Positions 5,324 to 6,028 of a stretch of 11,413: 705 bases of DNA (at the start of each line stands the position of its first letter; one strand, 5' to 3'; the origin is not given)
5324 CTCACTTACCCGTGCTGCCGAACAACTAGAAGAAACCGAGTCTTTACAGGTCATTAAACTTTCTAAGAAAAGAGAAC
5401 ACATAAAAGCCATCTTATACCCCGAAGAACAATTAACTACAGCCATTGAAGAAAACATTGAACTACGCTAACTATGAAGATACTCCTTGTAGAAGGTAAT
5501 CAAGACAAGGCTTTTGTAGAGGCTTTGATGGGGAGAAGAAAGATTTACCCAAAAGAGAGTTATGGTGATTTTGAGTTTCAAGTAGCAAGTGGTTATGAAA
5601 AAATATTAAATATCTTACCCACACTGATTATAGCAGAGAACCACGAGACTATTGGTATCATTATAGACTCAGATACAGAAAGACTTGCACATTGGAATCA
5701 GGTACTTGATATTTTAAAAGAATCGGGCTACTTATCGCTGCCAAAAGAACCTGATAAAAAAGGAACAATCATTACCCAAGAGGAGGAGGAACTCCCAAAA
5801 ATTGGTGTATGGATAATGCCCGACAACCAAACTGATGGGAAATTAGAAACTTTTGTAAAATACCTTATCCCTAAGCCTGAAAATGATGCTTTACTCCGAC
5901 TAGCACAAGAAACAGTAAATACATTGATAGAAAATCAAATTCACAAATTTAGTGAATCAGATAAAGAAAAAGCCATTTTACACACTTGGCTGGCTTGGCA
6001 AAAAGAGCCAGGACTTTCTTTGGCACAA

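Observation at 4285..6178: Compact AT-rich two-gene ATPase + TOPRIM cassette (split OLD-like) not matching a canonical named defence system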

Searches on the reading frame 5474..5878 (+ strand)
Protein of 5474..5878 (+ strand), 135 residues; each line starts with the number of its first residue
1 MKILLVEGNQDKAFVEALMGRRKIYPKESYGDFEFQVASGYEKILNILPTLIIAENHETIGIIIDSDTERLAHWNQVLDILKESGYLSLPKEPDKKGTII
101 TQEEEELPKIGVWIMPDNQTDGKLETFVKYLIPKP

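Call 80: search_solved_structures(query=A4, max_evalue=10, show_alignments=5)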
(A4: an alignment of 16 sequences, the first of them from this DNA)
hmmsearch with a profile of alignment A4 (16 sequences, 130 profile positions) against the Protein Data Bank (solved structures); distinct sequences matched with E-value up to 10: 6.
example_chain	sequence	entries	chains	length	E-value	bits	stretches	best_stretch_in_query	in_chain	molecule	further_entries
3pm8_A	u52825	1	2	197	0.07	16.2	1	40-91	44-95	Calcium-dependent protein kinase 2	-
2jvf_A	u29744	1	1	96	0.078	16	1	25-90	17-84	de novo protein M7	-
8q84_K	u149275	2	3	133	0.19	14.8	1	29-82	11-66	DASH complex subunit DAD2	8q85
4mvf_A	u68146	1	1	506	0.24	14.4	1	40-91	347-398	Calcium-dependent protein kinase 2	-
8ux9_A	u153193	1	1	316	0.76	12.8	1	1-41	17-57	AriB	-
8v46_D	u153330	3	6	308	0.81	12.7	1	1-41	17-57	AriB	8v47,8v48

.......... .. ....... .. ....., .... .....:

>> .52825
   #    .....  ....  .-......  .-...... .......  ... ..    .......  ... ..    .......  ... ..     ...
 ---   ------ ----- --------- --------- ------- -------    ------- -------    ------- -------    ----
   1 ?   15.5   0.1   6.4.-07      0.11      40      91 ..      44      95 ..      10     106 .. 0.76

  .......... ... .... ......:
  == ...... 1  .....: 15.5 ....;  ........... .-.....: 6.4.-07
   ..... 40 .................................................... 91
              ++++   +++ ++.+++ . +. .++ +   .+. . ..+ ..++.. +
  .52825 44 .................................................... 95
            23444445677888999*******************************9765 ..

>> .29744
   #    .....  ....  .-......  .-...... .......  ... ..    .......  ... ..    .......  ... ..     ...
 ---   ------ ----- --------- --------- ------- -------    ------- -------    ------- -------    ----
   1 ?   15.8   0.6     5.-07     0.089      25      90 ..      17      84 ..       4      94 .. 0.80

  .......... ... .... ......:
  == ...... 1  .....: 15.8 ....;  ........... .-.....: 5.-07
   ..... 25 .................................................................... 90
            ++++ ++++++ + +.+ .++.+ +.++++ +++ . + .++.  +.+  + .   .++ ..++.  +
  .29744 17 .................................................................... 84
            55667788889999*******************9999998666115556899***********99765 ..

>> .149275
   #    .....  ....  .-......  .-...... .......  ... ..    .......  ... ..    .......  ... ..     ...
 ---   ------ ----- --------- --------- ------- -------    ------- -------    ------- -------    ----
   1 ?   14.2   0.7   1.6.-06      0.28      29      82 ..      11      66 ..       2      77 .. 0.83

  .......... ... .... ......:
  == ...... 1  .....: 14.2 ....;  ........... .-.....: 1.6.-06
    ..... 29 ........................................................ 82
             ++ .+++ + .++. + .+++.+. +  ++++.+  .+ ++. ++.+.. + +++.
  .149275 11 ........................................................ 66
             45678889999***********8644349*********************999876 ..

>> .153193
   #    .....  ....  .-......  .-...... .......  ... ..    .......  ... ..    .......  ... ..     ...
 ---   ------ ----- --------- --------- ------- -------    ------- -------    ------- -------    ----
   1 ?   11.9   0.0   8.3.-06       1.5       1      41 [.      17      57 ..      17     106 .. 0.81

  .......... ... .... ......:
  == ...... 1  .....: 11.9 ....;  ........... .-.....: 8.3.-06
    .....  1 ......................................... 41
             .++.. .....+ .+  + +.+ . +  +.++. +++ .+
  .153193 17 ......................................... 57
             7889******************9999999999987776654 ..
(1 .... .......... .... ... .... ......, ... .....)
